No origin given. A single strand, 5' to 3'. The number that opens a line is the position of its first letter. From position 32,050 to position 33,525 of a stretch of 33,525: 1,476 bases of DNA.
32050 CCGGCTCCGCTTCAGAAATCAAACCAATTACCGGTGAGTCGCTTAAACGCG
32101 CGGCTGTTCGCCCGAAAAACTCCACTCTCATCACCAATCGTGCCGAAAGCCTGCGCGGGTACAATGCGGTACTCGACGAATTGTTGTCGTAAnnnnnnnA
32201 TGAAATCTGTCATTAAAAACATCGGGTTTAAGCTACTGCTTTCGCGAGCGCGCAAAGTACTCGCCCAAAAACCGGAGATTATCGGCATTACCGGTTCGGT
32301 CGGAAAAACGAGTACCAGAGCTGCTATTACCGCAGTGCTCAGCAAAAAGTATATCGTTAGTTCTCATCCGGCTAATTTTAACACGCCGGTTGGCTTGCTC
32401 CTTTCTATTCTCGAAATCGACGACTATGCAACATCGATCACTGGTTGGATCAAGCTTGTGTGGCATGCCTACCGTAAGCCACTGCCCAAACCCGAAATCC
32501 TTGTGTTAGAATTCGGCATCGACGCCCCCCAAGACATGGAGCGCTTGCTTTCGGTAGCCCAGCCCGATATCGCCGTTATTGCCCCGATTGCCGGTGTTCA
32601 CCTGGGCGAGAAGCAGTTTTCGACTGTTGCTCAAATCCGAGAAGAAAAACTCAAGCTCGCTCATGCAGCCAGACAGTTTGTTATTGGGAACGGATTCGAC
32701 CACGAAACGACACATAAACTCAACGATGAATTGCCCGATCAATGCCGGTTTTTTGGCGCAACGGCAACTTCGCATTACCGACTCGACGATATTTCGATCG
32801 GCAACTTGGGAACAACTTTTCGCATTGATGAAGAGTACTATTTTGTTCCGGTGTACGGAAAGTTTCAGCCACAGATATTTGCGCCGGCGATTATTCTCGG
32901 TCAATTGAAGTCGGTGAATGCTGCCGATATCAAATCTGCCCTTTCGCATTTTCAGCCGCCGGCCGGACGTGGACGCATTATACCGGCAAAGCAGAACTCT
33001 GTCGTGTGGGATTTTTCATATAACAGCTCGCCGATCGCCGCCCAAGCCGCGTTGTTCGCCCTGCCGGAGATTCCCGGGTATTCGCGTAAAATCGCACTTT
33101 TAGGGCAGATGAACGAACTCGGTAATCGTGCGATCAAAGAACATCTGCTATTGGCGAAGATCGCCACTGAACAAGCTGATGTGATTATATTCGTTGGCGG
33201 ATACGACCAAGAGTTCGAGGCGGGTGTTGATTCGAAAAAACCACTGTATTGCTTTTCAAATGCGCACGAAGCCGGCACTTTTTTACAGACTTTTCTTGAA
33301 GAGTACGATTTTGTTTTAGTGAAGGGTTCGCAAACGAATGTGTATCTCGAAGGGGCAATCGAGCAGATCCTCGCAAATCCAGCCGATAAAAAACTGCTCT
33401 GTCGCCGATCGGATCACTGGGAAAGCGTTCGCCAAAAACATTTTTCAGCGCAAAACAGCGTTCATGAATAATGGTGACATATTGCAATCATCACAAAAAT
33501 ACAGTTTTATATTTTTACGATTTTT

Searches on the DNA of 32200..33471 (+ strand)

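Call 73: search_rna_families(sources=[L010, L066, L011, L013], threshold=gathering)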
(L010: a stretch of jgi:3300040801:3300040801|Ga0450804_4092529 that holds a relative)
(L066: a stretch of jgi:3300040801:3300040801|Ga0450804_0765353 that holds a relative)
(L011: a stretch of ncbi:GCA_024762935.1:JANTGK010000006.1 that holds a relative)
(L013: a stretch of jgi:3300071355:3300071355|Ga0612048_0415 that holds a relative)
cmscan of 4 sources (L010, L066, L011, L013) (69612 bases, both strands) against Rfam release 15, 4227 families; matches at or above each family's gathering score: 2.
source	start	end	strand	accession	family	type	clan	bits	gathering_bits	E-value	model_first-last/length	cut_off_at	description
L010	14701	15076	-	RF00010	RNaseP_bact_a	Gene; ribozyme;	CL00002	118.2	100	1.7e-35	1-367/367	no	Bacterial RNase P class A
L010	15752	15823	+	RF00005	tRNA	Gene; tRNA;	CL00001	62.4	29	4.3e-11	1-71/71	no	tRNA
